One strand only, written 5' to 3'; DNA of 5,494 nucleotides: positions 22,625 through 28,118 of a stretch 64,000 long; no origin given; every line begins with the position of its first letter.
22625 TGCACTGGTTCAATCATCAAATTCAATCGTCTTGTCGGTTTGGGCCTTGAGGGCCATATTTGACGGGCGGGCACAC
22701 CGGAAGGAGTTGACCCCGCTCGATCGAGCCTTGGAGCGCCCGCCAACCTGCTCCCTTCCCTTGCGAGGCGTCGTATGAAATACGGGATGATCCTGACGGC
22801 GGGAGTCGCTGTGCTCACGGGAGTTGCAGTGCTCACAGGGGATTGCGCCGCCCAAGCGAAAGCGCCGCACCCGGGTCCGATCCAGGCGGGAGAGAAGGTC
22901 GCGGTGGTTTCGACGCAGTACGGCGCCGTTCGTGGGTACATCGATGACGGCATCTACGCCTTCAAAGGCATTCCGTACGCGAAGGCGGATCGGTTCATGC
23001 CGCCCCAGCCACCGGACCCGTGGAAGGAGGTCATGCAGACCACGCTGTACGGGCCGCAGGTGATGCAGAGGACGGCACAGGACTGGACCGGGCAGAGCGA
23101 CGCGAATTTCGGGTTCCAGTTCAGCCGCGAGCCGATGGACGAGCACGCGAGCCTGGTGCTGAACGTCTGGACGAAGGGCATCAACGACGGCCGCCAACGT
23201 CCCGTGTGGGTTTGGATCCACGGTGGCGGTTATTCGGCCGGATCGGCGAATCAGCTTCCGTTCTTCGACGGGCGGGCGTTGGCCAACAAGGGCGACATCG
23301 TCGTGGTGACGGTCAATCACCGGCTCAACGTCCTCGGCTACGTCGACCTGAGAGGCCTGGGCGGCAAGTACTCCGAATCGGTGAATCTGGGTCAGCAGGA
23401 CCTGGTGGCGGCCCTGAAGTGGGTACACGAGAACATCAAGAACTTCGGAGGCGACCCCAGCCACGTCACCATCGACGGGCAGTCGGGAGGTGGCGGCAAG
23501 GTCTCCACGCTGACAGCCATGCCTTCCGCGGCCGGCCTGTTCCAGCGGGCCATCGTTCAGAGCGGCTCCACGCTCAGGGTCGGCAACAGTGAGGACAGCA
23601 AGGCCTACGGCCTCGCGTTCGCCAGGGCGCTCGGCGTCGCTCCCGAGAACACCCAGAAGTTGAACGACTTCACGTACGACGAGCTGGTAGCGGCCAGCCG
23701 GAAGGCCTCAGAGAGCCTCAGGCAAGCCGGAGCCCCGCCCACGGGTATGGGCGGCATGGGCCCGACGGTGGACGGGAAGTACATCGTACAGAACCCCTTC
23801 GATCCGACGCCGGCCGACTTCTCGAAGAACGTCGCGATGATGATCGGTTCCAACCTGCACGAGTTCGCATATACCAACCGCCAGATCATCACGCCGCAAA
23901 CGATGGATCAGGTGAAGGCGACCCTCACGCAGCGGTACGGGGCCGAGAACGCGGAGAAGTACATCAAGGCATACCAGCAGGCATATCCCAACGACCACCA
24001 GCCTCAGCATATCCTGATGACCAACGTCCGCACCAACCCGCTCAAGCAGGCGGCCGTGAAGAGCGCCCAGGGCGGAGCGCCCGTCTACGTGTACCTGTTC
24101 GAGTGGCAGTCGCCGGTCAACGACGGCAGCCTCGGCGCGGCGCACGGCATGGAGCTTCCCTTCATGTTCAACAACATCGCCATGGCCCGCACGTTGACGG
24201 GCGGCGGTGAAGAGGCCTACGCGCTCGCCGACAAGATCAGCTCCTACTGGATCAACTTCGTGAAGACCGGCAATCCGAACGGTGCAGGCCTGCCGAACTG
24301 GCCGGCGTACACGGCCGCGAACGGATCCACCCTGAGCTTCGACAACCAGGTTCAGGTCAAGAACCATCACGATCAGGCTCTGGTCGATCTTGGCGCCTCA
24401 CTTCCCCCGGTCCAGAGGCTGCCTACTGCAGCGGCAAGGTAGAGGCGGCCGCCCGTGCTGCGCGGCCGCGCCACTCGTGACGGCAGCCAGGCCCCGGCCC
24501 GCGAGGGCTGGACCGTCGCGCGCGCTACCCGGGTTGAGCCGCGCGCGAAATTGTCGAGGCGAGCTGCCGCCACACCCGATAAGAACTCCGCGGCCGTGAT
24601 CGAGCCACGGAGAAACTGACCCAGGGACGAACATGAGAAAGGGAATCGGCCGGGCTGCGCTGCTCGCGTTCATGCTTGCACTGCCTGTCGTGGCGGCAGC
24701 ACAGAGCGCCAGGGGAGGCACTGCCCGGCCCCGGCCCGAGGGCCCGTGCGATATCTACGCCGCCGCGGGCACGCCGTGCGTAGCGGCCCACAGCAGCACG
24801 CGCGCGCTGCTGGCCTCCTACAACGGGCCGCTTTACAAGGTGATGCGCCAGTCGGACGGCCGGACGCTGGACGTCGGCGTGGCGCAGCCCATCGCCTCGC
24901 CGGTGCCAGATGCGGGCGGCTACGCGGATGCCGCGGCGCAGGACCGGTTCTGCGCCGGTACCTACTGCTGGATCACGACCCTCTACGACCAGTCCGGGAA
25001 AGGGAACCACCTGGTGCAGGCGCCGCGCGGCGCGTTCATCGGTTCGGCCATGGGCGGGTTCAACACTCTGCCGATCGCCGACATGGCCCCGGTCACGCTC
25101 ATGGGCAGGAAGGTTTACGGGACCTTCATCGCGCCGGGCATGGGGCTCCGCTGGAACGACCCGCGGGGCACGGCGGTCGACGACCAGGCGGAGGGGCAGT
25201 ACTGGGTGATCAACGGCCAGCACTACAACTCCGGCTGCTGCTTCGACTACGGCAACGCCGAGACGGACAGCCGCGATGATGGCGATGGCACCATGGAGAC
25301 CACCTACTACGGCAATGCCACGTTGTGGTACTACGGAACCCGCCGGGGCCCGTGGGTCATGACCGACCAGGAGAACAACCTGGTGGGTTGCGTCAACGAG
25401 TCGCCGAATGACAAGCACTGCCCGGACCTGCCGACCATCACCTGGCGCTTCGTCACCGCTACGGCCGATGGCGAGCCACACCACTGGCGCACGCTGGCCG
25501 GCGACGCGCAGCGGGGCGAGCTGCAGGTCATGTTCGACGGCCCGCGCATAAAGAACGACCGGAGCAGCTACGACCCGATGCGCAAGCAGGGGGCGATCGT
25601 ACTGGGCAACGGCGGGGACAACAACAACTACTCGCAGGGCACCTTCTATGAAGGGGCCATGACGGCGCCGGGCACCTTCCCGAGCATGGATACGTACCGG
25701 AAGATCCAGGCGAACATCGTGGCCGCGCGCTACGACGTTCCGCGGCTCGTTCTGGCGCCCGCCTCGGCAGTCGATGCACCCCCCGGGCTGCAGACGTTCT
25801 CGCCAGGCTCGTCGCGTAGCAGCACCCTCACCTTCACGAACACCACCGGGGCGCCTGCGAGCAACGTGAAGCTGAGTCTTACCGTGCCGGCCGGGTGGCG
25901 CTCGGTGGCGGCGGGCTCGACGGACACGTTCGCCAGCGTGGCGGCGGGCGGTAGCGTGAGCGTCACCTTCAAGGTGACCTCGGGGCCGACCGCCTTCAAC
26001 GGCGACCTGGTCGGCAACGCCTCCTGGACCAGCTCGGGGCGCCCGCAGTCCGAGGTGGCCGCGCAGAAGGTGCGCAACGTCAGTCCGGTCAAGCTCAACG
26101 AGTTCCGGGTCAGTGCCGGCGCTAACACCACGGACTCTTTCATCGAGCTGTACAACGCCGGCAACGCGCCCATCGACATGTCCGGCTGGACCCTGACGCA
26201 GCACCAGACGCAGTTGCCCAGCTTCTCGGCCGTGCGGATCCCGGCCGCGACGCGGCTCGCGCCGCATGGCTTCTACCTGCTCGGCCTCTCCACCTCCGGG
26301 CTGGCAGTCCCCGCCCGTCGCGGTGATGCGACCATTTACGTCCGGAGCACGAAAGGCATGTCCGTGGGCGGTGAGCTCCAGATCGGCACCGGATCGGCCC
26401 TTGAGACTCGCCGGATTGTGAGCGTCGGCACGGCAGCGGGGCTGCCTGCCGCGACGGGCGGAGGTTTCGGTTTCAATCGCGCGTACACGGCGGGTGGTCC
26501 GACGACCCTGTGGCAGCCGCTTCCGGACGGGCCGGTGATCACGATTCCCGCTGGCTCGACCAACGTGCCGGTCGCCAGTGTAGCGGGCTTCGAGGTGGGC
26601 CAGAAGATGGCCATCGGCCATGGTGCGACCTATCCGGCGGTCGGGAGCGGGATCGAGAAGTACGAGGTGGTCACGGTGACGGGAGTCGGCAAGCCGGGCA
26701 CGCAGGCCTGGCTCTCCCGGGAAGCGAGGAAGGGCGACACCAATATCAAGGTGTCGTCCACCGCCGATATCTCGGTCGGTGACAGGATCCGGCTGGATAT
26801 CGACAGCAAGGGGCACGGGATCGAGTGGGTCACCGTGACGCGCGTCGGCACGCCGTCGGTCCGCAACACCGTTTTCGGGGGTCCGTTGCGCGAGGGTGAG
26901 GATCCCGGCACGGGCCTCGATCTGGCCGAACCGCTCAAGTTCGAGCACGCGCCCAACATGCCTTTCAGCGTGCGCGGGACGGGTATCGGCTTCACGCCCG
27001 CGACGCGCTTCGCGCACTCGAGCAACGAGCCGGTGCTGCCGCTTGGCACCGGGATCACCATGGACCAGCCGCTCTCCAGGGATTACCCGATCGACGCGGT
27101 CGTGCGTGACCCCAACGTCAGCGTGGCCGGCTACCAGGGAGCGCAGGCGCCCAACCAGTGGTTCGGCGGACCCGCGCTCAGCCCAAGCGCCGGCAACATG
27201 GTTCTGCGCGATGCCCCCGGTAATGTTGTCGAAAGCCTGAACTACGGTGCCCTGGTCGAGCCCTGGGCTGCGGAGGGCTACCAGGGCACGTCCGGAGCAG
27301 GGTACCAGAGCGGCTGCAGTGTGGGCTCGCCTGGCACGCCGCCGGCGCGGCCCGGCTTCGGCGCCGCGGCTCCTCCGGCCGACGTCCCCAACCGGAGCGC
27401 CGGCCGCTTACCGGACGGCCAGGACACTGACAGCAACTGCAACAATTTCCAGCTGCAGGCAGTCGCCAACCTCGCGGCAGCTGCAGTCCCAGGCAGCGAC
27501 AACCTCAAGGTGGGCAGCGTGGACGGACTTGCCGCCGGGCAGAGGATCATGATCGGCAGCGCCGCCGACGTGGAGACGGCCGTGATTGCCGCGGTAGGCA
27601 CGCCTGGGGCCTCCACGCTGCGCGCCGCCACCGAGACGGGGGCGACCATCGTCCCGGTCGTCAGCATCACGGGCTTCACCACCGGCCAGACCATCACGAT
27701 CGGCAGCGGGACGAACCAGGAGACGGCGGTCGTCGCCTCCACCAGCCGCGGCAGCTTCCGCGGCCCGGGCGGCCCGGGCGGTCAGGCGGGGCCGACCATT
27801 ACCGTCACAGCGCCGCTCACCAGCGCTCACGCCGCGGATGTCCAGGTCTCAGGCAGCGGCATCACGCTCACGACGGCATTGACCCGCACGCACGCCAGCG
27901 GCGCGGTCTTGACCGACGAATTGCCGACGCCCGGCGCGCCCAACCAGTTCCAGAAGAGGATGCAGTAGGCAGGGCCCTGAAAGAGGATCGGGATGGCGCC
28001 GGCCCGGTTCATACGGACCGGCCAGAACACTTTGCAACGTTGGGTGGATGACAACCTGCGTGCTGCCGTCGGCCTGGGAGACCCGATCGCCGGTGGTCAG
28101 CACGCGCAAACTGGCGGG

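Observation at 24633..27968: Bacterial GH54 arabinofuranosidase whose CBM42 is replaced by a lamin-tail-like domain apparently split by repeated modules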

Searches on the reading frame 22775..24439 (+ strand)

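Call 13: search_protein_families(library=pfam, proteins=[window:22775-24439:+], max_evalue=0.001)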
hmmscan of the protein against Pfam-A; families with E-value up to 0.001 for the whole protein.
window:22775-24439:+ (555 aa): 3 families
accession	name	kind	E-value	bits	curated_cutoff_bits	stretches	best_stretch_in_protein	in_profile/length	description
PF00135.34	COesterase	-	5.8e-97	326.2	27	1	43-533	3-508/515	Carboxylesterase family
PF07859.19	Abhydrolase_3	-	1.6e-08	35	25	1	208-246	50-88/210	alpha/beta hydrolase fold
PF20434.5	BD-FAE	-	3.1e-08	33.8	26.8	1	139-254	10-113/215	BD-FAE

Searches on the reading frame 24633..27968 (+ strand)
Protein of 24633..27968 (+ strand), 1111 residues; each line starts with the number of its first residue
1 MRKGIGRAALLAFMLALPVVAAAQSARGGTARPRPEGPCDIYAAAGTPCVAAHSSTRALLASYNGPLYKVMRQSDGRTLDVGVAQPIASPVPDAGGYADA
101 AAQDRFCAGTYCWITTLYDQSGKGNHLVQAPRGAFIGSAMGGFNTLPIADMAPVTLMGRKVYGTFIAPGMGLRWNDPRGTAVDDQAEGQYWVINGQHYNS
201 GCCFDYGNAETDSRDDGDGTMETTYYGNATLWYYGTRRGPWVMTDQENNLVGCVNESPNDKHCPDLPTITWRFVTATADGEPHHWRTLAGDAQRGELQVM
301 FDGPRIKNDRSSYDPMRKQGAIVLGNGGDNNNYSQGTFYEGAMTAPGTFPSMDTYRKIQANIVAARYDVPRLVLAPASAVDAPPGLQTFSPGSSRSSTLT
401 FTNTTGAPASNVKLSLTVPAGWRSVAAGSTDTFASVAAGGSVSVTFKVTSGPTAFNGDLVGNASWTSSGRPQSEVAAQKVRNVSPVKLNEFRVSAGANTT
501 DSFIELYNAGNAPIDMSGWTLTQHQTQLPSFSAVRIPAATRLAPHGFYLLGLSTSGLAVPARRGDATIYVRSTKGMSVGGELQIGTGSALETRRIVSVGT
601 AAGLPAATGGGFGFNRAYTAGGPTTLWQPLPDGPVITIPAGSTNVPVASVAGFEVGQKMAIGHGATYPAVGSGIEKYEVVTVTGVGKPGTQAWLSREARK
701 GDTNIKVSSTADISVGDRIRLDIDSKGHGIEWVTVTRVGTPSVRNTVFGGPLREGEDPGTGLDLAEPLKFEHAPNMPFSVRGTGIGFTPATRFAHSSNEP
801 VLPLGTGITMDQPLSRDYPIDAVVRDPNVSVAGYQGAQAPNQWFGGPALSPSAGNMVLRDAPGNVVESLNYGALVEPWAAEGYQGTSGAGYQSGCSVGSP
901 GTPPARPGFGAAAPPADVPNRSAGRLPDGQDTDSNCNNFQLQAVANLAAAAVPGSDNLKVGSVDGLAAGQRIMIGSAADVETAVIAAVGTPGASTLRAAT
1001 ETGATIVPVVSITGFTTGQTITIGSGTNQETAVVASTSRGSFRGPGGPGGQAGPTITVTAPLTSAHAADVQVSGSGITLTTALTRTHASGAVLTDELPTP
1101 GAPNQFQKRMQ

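Call 3: search_protein_families(library=pfam, proteins=[window:24633-27965:+], max_evalue=1)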
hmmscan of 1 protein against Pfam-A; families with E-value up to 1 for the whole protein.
window:24633-27965:+ (1111 aa): 4 families
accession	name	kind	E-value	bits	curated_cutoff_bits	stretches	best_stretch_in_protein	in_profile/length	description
PF09206.18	ArabFuran-catal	-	2.6e-115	385.3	25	1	38-367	1-314/315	Alpha-L-arabinofuranosidase B, catalytic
PF10633.15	NPCBM_assoc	-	7.2e-13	49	24.4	1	390-458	2-68/78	NPCBM-associated, NEW3 domain of alpha-galactosidase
PF00932.25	LTD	-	6.4e-10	39.8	34.3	1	483-553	5-70/109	Lamin Tail Domain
PF02883.26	Alpha_adaptinC2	-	0.012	16.3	27.6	1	398-474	29-103/111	Adaptin C-terminal domain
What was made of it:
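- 24744..25733 (+): GH54 alpha-L-arabinofuranosidase catalytic domain (aa 38-367). Includes Cys202-Cys203, Asp245, Glu247 (nucleophile equivalent) and Asp329 (acid/base equivalent). PF09206 E=2.6e-115, profile 1-314 of 315 (call 3).
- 25800..26006 (+): NEW3 / NPCBM-associated Ig-like domain (aa 390-458). PF10633 E=7.2e-13, 49 bits against a cutoff of 24.4 (call 3).
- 26079..26300 (+): Lamin-tail domain, N-terminal two thirds (aa 483-556). PF00932 at 39.8 bits (cutoff 34.3), but only profile positions 5-70 of 109 (call 3).
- On GH54 (CAZy) / Pfam PF09206 ArabFuran-catal: 385.3 bits against a cutoff of 25, profile 1-314 of 315 (call 3).
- On NEW3 / NPCBM_assoc (PF10633): 49 bits against 24.4, aa 390-458 (call 3).
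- On Lamin tail domain (PF00932): 39.8 bits against 34.3, aa 483-553 (call 3).
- On FliN/SpoA C-terminal domain (PF01052): There is no hit in the window protein (call 3).
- Checked: There is no CBM42/AbfB hit even at E<=1 (call 3).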

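Call 4: search_protein_families(library=ncbifam, proteins=[window:24633-27965:+], max_evalue=1)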
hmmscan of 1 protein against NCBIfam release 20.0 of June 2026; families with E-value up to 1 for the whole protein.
window:24633-27965:+ (1111 aa): 2 families
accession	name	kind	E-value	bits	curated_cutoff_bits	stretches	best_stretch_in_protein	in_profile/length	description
NF004846.0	PRK06197.1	subfamily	0.33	10.1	268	1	981-1065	200-284/306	oxidoreductase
TIGR01451.2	B_ant_repeat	repeat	0.64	10.1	24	1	398-424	17-43/53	DUF11 type repeat protein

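Call 5: search_solved_structures(query=window:24633-27965:+, max_evalue=1, show_alignments=2)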
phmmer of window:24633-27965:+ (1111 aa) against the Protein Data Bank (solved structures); distinct sequences matched with E-value up to 1: 4.
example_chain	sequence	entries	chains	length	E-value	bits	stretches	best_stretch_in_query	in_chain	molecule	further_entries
6sxt_A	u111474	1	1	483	1.1e-101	344.7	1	37-426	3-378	Alpha-L-arabinofuranosidase B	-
1wd3_A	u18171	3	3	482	1.4e-101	344.4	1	37-426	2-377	alpha-L-arabinofuranosidase B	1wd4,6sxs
6sxr_A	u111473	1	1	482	3.7e-101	343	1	37-426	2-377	Alpha-L-arabinofuranosidase B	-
2d43_A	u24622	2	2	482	1.1e-100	341.4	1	37-426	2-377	alpha-L-arabinofuranosidase B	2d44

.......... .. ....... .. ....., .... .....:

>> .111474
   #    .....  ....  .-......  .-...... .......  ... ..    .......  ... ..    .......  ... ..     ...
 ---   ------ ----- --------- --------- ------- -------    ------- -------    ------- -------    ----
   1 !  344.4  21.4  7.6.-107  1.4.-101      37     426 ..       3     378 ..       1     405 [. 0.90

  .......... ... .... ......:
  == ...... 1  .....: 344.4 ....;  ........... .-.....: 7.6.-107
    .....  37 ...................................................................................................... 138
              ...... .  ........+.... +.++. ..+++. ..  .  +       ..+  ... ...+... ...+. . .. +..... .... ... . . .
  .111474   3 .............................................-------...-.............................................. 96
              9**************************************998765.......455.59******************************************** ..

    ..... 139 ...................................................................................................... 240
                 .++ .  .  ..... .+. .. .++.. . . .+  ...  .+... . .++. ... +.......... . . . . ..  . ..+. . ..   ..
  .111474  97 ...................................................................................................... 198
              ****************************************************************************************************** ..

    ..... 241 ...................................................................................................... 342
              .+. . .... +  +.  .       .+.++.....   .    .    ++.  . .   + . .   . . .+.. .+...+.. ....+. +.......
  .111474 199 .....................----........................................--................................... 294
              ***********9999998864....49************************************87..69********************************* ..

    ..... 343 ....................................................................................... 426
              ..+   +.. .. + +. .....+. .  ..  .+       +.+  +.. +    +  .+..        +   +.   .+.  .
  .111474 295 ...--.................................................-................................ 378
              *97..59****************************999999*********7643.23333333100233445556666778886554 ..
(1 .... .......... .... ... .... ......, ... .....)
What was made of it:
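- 24744..25733 (+): AkAbfB 1wd3/6sxt E~1e-101 (call 5).
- Checked: The closest solved structure is Aspergillus AkAbfB 1wd3 (E~1e-101, call 5).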

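Call 76: list_cluster_members(proteins=[window:24633-27965:+])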
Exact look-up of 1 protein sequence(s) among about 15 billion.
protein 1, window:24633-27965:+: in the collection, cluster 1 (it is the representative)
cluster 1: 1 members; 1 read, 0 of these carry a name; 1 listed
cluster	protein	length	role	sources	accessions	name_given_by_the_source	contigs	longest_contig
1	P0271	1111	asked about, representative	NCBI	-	-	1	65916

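Call 77: find_encoding_contigs(protein=window:24633-27968:+, flank=1000, max_places=2)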
Protein window:24633-27968:+ (1111 aa): no gene with exactly this product is on record in the collection.
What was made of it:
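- Tried and rejected: find_encoding_contigs could not return the source record (call 77), so the organism is unnamed.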

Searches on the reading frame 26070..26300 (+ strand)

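Call 20: search_protein_families(library=pfam, proteins=[window:26070-26300:+], max_evalue=10)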
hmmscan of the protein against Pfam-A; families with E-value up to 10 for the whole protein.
seq(77 aa): 1 family
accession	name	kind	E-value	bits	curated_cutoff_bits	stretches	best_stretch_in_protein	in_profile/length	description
PF00932.25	LTD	-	1.5e-10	41.8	34.3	1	4-72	5-68/109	Lamin Tail Domain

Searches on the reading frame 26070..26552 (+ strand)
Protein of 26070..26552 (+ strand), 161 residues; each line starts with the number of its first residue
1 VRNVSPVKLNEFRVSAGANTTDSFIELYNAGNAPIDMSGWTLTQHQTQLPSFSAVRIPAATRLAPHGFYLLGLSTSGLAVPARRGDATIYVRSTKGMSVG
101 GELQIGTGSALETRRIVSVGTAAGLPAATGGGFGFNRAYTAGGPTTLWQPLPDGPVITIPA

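Call 62: search_protein_families(library=pfam, proteins=[window:26070-26552:+], max_evalue=1)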
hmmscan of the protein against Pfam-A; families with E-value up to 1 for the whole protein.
seq(161 aa): 1 family
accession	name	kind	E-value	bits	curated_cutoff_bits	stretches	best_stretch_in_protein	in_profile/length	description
PF00932.25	LTD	-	3.1e-10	40.8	34.3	1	5-75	6-71/109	Lamin Tail Domain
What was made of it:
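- Checked: The 'LTD-like end' at about 27190-27450 is present as sequence, but its identity as the missing LTD strands could not be confirmed (call 62).
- The LTD C-half assignment failed its specificity control (call 62).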
